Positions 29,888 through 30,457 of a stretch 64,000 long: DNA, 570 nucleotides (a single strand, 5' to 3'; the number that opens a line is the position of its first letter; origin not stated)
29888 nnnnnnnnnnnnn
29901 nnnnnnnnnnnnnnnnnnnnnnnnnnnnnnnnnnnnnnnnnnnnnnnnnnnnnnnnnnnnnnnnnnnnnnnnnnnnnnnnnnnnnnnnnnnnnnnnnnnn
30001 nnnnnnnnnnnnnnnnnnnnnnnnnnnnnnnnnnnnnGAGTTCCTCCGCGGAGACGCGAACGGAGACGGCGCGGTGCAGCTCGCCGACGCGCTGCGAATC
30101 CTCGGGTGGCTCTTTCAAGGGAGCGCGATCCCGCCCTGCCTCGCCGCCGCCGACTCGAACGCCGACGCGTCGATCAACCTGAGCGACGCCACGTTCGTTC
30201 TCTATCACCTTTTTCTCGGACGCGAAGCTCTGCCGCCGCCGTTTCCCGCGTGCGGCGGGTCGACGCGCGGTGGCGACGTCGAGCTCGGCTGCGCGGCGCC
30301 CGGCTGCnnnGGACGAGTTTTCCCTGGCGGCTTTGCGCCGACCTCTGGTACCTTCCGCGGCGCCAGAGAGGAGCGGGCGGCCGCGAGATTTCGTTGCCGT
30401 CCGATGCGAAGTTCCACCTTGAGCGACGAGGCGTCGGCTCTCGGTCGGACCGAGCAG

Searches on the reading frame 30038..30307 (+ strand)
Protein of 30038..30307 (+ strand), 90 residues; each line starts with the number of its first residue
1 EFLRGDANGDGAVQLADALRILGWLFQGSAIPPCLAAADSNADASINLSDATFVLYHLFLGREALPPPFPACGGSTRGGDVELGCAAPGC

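Call 13: predict_structure(alignment_id=A2)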
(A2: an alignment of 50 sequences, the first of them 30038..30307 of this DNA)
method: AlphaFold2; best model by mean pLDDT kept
length: 90 residues; sequences in the alignment: 50
mean_pLDDT: 92.6   pTM: 0.85
mean pLDDT of the five models: 92.6, 91.9, 91.5, 90.7, 89.5
residues with pLDDT >= 90: 70; 70-90: 17; 50-70: 3; < 50: 0
segments of 3 or more residues with pLDDT < 50: none
pLDDT, mean of each block of 10 residues (from residue 1): 95 97 98 96 96 97 92 83 78
secondary structure, 60 per line:
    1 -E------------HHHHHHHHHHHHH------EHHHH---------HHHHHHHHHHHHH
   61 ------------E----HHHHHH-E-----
elements in order: H15-27 H35-38 H48-60 H78-83

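Call 15: search_solved_structures(query=A2, max_evalue=1, show_alignments=2)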
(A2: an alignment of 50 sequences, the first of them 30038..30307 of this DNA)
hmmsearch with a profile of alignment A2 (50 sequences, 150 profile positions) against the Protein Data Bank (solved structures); distinct sequences matched with E-value up to 1: 39.
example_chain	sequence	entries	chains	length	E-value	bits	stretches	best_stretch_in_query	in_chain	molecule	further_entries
2mte_A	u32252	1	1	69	4.6e-08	35.9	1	44-101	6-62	Cellulose 1,4-beta-cellobiosidase (reducing end) CelS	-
1daq_A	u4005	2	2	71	4.7e-08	35.8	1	44-101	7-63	ENDOGLUCANASE SS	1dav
2y3n_B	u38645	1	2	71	2e-07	33.8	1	43-96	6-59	CELLULOSOMAL FAMILY-48 PROCESSIVE GLYCOSIDE HYDROLASE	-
4fl4_A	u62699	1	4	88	6.6e-07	32.1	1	44-99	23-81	Glycoside hydrolase family 9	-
3ul4_B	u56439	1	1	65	2.8e-06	30.1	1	44-97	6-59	Cellulosome enzyme, dockerin type I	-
4cj0_A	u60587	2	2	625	3.6e-06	29.7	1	33-99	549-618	ENDOGLUCANASE D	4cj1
1clc_A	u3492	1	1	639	3.7e-06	29.7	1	33-99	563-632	ENDOGLUCANASE CELD; EC: 3.2.1.4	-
6kg9_A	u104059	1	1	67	1.7e-05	27.5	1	44-95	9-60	And cellulose-binding endoglucanase family 9 CelL ortholog dockerin domain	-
6kge_D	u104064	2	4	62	3.7e-05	26.4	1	44-94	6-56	And cellulose-binding endoglucanase family 9 CelL ortholog dockerin domain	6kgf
5m2s_B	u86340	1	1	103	4e-05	26.3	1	43-64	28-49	Doc8: Type I dockerin repeat domain from family 9 glycoside hydrolase WP_009982745[Ruminoc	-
6kgc_B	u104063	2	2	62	4.2e-05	26.3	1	44-94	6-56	And cellulose-binding endoglucanase family 9 CelL ortholog dockerin domain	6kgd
2yik_A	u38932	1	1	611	8.3e-05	25.3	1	35-100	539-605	ENDOGLUCANASE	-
4uyq_B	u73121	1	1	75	0.00011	24.9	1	40-97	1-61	Cellulosomal scaffoldin adaptor protein B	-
8x39_A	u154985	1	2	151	0.00024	23.8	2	44-101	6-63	Serine protease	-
8x3a_A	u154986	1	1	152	0.00025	23.7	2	44-101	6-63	Serine protease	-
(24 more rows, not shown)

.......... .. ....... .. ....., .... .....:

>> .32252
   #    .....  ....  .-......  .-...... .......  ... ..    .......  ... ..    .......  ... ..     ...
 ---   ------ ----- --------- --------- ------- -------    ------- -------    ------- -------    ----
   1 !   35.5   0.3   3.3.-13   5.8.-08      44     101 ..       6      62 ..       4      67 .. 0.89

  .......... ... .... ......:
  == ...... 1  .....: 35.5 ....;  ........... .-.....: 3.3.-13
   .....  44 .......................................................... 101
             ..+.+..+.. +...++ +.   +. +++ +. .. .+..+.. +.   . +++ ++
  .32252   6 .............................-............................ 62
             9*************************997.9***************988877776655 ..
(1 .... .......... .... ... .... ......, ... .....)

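Call 16: fold_search(model_id=the predicted structure, library=pdb)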
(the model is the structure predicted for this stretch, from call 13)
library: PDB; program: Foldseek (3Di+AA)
matches with E <= 10: 52; with E <= 0.001: 0
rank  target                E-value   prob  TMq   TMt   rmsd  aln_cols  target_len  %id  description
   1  4uyp_B                1.0e-02  1.00  0.61  0.74   1.6        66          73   29  High resolution structure of the third cohesin ScaC in complex with the ScaB dockerin with a mutation in the N-termina (released 2015-04-15)
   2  4uyq_B                2.2e-02  1.00  0.62  0.75   1.7        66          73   27  High resolution structure of the third cohesin ScaC in complex with the ScaB dockerin with a mutation in the C-termina (released 2015-04-15)
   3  8x3a_MODEL_1_A        2.5e-02  1.00  0.62  0.39   1.9        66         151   18  Solution NMR structure of cellulosomal double-dockerin module of Clo1313_0689 from Clostridium thermocellum (released 2024-04-03)
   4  2mte_MODEL_1_A        2.8e-02  1.00  0.60  0.76   1.8        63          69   25  Solution structure of Doc48S (released 2014-10-15)
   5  4fl4_D                3.4e-02  1.00  0.58  0.77   1.9        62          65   31  Scaffoldin conformation and dynamics revealed by a ternary complex from the Clostridium thermocellum cellulosome (released 2012-06-27)
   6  5m2s_B                6.1e-02  1.00  0.61  0.68   1.9        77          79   27  R. flavefaciens' third ScaB cohesin in complex with a group 1 dockerin (released 2017-07-05)
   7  4fl4_G                7.9e-02  1.00  0.61  0.80   1.9        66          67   32  Scaffoldin conformation and dynamics revealed by a ternary complex from the Clostridium thermocellum cellulosome (released 2012-06-27)
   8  4fl4_A                9.0e-02  1.00  0.60  0.77   1.8        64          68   31  Scaffoldin conformation and dynamics revealed by a ternary complex from the Clostridium thermocellum cellulosome (released 2012-06-27)
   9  4dh2_D                1.0e-01  1.00  0.63  0.79   1.6        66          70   24  Crystal structure of Coh-OlpC(Cthe_0452)-Doc435(Cthe_0435) complex: A novel type I Cohesin-Dockerin complex from Clost (released 2012-11-28)
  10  5lxv_B                1.3e-01  0.99  0.57  0.76   2.5        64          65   30  Crystal structure of Ruminococcus flavefaciens scaffoldin C cohesin in complex with a dockerin from an uncharacterized (released 2016-10-19)
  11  2ccl_B                1.5e-01  1.00  0.57  0.81   1.4        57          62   28  THE S45A, T46A MUTANT OF THE TYPE I COHESIN-DOCKERIN COMPLEX FROM THE CELLULOSOME OF CLOSTRIDIUM THERMOCELLUM (released 2007-02-13)
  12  4dh2_B                1.6e-01  0.99  0.65  0.79   1.9        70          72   24  Crystal structure of Coh-OlpC(Cthe_0452)-Doc435(Cthe_0435) complex: A novel type I Cohesin-Dockerin complex from Clost (released 2012-11-28)
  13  5m2o_B                1.7e-01  0.99  0.59  0.71   2.7        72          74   30  R. flavefaciens' third ScaB cohesin in complex with a group 1 dockerin (released 2017-07-05)
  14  8x39_B                2.2e-01  0.99  0.62  0.42   1.8        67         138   21  Crystal structure of cellulosomal double-dockerin module of Clo1313_0689 from Clostridium thermocellum (released 2024-04-03)
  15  5nrk_D                2.2e-01  0.98  0.57  0.74   1.6        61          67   30  Crystal structure of the sixth cohesin from Acetivibrio cellulolyticus' scaffoldin B in complex with Cel5 dockerin S15 (released 2018-01-31)
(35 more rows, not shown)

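Call 44: search_protein_representatives(alignment_id=A2)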
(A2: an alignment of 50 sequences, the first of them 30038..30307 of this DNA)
Query: 50 sequences, 150 profile positions. Proteins with E-value up to 0.001 (for the whole library): 59946; up to 1e-10: 31674; up to 1e-30: 5255. The best 150 are listed.
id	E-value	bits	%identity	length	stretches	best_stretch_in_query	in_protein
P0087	6.8e-199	668.3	-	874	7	40-126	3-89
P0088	2.7e-136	465.1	-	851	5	32-126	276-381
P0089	4.7e-121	415.6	-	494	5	37-127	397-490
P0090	7.8e-117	401.9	-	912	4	38-124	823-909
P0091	2.2e-115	397.2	-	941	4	32-126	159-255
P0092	4.3e-114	393.0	-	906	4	37-129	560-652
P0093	3.7e-110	380.3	-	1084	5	32-120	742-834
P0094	2.7e-106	367.7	-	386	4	36-128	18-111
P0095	2.7e-103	358.0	-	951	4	41-123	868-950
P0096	2.6e-102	354.8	-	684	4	36-125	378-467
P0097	3.1e-101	351.3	-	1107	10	37-100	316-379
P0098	3.3e-99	344.7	-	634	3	33-128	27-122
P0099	5.1e-95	331.1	-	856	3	29-131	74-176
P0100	3.9e-93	325.0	-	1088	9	45-101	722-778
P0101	5.8e-93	324.4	-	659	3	40-123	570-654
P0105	4.1e-91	318.4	-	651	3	35-123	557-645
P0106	1.2e-90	317.0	-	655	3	36-126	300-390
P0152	3.6e-69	247.2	-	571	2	35-125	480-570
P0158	9.7e-68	242.6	-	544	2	33-123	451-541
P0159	1.5e-67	241.9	-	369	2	33-128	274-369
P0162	9.0e-67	239.4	-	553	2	33-123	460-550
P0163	1.5e-66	238.8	-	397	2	35-122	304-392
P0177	8.0e-65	233.1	-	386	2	35-125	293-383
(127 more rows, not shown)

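Call 46: search_protein_families(library=pfam, proteins=[P0098, P0159, P0101, P0105, P0158, P0162, P0152, P0163, P0090, P0106], max_evalue=0.01)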
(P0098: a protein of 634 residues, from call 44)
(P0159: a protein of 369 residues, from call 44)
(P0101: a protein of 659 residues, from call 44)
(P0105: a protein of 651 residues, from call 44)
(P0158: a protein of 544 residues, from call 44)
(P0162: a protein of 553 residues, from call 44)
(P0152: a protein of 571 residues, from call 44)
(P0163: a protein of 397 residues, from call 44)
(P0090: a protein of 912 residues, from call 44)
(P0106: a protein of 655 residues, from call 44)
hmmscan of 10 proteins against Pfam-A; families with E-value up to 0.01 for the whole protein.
P0098 (634 aa): 4 families
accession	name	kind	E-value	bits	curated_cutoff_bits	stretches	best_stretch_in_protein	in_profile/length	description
PF00404.24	Dockerin_1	-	8.9e-18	64.7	22.9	2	306-360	2-57/57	Dockerin type I domain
PF13499.12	EF-hand_7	-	3.2e-08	34.2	30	0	335-359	7-31/67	EF-hand domain pair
PF13202.12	EF-hand_5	-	0.00078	19.3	25.9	0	335-349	4-18/25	EF hand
PF13405.12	EF-hand_6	-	0.0071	16.4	25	0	335-357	5-27/30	EF-hand domain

P0159 (369 aa): 3 families
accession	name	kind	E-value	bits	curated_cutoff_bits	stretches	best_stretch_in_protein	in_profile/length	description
PF00404.24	Dockerin_1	-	3.3e-12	46.9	22.9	2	285-338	2-56/57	Dockerin type I domain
PF13202.12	EF-hand_5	-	0.00034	20.4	25.9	0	281-294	4-17/25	EF hand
PF13499.12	EF-hand_7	-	0.00069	20.4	30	0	63-83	8-27/67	EF-hand domain pair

P0101 (659 aa): 3 families
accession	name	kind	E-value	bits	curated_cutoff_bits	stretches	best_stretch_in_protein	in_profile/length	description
PF00404.24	Dockerin_1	-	1.8e-19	70.1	22.9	3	45-98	2-56/57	Dockerin type I domain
PF13499.12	EF-hand_7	-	3.9e-06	27.6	30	0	42-90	8-61/67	EF-hand domain pair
PF00036.39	EF-hand_1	-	0.00024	20.9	25.4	0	74-88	5-19/29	EF hand domain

P0105 (651 aa): 3 families
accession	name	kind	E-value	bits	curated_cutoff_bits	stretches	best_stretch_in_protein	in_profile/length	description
PF00404.24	Dockerin_1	-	1.6e-12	47.9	22.9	2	303-352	2-52/57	Dockerin type I domain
PF00963.24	Cohesin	-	6.2e-05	23.7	24.1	1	396-509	3-108/139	Cohesin domain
PF13499.12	EF-hand_7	-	0.0029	18.3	30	0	60-78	12-30/67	EF-hand domain pair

P0158 (544 aa): 0 families

P0162 (553 aa): 2 families
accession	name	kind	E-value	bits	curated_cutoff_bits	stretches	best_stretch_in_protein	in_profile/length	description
PF00404.24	Dockerin_1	-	5.3e-17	62.2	22.9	2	31-84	2-56/57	Dockerin type I domain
PF00963.24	Cohesin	-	0.0007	20.2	24.1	0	297-343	3-51/139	Cohesin domain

P0152 (571 aa): 2 families
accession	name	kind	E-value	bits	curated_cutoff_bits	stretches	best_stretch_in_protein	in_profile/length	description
PF00404.24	Dockerin_1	-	2.9e-10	40.6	22.9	2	43-96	2-56/57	Dockerin type I domain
PF13499.12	EF-hand_7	-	0.00056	20.6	30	0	44-88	12-61/67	EF-hand domain pair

P0163 (397 aa): 3 families
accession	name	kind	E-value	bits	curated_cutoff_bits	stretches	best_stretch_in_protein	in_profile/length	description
PF00404.24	Dockerin_1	-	3.5e-11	43.6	22.9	1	48-101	2-56/57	Dockerin type I domain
PF00963.24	Cohesin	-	0.00054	20.6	24.1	1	145-184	5-46/139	Cohesin domain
PF13499.12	EF-hand_7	-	0.00082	20.1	30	0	309-358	7-61/67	EF-hand domain pair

P0090 (912 aa): 4 families
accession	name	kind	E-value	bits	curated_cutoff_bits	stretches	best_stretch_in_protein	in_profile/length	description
PF00404.24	Dockerin_1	-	9.9e-28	96.6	22.9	4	33-80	2-50/57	Dockerin type I domain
PF13499.12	EF-hand_7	-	3.9e-08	34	30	1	563-612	8-62/67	EF-hand domain pair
PF00963.24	Cohesin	-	5.8e-05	23.7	24.1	1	660-700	4-46/139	Cohesin domain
PF13833.12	EF-hand_8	-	0.0074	16.5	28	1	576-616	13-51/54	EF-hand domain pair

P0106 (655 aa): 4 families
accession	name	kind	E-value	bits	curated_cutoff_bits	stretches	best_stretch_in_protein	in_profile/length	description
PF00404.24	Dockerin_1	-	1.3e-13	51.4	22.9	2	308-353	2-48/57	Dockerin type I domain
PF13499.12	EF-hand_7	-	4.9e-05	24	30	0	27-69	12-59/67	EF-hand domain pair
PF00963.24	Cohesin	-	0.0012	19.5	24.1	1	401-461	3-68/139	Cohesin domain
PF13202.12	EF-hand_5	-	0.0021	17.9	25.9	0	22-36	3-18/25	EF hand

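Call 64: find_homologous_proteins(query=A7, max_evalue=1e-10)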
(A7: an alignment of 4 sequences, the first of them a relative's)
Query A7 (4 sequences) (397 aa, profile of the alignment): 234 proteins with E <= 1e-10 among 8000 candidates; the best 120 are listed.
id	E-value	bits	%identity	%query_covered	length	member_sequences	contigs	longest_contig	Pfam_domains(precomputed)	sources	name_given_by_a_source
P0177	9.6e-177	606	45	95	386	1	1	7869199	PF00404.25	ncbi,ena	-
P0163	1.1e-176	605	100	100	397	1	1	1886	PF00404.25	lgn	-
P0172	1.5e-166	572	35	85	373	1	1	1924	PF00404.25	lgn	-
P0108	7.5e-157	540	51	87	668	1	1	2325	PF00404.25,PF00963.25,PF13499.13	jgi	jgi:hypothetical protein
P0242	6.0e-156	537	53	87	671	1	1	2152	PF00404.25,PF00963.25,PF13499.13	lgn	-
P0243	1.1e-151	523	46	87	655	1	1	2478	PF00404.25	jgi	jgi:hypothetical protein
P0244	1.7e-145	503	63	94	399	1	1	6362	PF00404.25,PF00963.25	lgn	-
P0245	2.5e-137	476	54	89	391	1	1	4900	PF00404.25,PF00963.25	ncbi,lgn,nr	ncbi:MAG: hypothetical protein HY721_28580 [Planctomycetes bacterium]|nr:hypothetical protein [Planc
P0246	1.4e-135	470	46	88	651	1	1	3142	PF00404.25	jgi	jgi:dockerin type I repeat protein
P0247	2.0e-133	463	45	88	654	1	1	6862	PF00404.25,PF13499.13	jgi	jgi:hypothetical protein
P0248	5.7e-130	452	47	89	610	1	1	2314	PF00404.25,PF00963.25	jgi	jgi:hypothetical protein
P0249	1.6e-128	447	35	88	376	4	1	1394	PF00404.25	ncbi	-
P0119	1.8e-128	447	43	90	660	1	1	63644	PF00404.25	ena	-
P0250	1.9e-127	443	35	88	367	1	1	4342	-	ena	-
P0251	4.8e-127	442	51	91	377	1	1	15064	PF00404.25,PF00963.25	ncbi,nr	ncbi:MAG: dockerin type I domain-containing protein [Planctomycetota bacterium]|nr:dockerin type I d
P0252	2.1e-125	437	54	89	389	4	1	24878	PF00404.25,PF13499.13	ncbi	-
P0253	2.4e-125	437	54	88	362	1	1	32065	PF00404.25,PF00963.25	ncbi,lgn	-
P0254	1.0e-123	431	52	88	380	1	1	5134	PF00404.25,PF00963.25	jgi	jgi:hypothetical protein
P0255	6.5e-123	428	50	92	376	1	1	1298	PF00404.25,PF00963.25,PF13499.13,PF13202.13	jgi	jgi:hypothetical protein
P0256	8.9e-123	428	42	88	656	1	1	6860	PF00404.25,PF13499.13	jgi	jgi:hypothetical protein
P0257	2.0e-121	424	52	92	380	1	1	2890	PF00404.25,PF00963.25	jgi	jgi:hypothetical protein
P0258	6.9e-120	419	38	88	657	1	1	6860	PF00404.25,PF13499.13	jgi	jgi:hypothetical protein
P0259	9.5e-120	418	50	96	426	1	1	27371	PF00404.25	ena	-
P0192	2.2e-118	414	49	92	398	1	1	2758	PF00404.25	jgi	jgi:hypothetical protein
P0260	2.0e-116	407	37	95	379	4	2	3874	PF00404.25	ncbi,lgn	-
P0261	6.1e-116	406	48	90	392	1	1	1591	PF00404.25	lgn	-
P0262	7.6e-116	405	44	93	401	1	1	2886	PF00404.25,PF00963.25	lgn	-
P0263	4.1e-115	403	45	86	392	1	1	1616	PF00404.25,PF00963.25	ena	-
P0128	2.1e-113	397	41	89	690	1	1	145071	PF00404.25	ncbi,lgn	-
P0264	9.5e-113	395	46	92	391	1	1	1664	PF00404.25,PF00963.25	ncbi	-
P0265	1.4e-112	395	46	92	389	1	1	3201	PF00404.25,PF00963.25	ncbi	-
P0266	5.2e-112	393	46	93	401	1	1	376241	PF00404.25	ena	-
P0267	2.2e-110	387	42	88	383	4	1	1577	PF00404.25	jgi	jgi:hypothetical protein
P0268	4.2e-110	386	43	91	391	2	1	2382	PF00404.25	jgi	-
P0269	7.0e-110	386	48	92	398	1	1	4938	PF00404.25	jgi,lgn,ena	-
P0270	1.6e-109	384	43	97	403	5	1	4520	PF00404.25,PF00963.25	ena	-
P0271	4.7e-109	383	40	94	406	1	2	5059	PF00404.25,PF00963.25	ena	-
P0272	2.3e-107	377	39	88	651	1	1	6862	PF00404.25,PF13499.13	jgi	jgi:hypothetical protein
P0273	3.7e-106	373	45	88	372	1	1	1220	PF00404.25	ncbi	-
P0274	8.6e-106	372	41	94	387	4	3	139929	PF00404.25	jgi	jgi:hypothetical protein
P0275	1.2e-103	365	40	93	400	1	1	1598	PF00404.25,PF00963.25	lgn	-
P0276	1.7e-103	365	45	82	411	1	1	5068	PF00404.25,PF00963.25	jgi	jgi:hypothetical protein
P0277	9.6e-102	359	44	87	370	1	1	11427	PF00404.25,PF00963.25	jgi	jgi:hypothetical protein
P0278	9.9e-102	359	45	90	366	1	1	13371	PF00404.25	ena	-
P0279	8.9e-99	349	38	89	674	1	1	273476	PF00404.25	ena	-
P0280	1.1e-97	345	40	85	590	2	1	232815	PF00404.25,PF00963.25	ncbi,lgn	-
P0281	4.6e-97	343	44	90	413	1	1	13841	PF00404.25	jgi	jgi:hypothetical protein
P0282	2.3e-96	341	41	90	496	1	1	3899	PF00404.25,PF13517.13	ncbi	-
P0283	5.4e-96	340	50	76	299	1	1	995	PF00963.25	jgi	jgi:hypothetical protein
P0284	1.8e-95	338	42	88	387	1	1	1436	PF00404.25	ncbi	ncbi:MAG: dockerin type I domain-containing protein [Anaerolineales bacterium]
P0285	1.3e-91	325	40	89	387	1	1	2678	PF00404.25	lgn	-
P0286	2.5e-90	321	38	94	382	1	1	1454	PF00404.25,PF00963.25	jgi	jgi:hypothetical protein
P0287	3.6e-85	304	39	94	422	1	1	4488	PF00404.25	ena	-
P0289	2.2e-78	282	38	61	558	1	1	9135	PF00404.25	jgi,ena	-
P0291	2.0e-70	256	37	61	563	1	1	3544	PF00404.25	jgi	jgi:Dockerin type I domain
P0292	5.3e-69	251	42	68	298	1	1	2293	PF00963.25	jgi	jgi:hypothetical protein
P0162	4.8e-68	248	32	60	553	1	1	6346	PF00404.25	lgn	-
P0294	1.1e-64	237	37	63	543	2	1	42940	PF00404.25,PF13499.13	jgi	jgi:hypothetical protein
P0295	1.6e-64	236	33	65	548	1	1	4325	PF00404.25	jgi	jgi:hypothetical protein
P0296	5.2e-63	231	35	59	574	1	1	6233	PF00404.25,PF00963.25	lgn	-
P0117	2.2e-61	226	45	22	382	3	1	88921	PF00404.25,PF13202.13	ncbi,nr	ncbi:MAG: Regulator of chromosome condensation [Parcubacteria group bacterium Gr01-1014_31]|nr:MAG: 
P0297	2.7e-61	226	37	62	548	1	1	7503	PF00404.25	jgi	jgi:hypothetical protein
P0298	6.7e-61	224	35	63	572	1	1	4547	PF00404.25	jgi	jgi:hypothetical protein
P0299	1.8e-59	220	33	59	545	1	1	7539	PF00404.25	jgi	-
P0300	1.8e-57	213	33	63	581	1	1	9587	PF00404.25,PF00963.25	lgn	-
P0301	2.4e-57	213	35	59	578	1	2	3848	PF00404.25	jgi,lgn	jgi:hypothetical protein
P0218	1.7e-53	200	32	90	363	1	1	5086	PF00404.25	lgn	-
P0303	3.4e-52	196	28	90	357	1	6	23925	PF00404.25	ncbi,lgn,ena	-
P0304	1.2e-51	194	35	67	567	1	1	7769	PF00404.25,PF00963.25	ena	-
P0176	1.1e-48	184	30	95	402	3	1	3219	PF00404.25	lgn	-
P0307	2.2e-47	180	29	61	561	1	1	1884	PF00404.25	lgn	-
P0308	1.1e-44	171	29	85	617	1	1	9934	PF00404.25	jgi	jgi:hypothetical protein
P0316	6.7e-33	132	31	62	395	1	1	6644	PF00963.25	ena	-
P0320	6.7e-31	126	48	30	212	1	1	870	PF00404.25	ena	-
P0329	1.4e-28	118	55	18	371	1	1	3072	PF00404.25,PF25275.2,PF16656.12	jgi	jgi:hypothetical protein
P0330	1.8e-28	118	56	22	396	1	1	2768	PF13229.13,PF00404.25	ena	-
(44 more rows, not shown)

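Call 65: find_encoding_contigs(protein=P0177, flank=10000, max_places=2)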
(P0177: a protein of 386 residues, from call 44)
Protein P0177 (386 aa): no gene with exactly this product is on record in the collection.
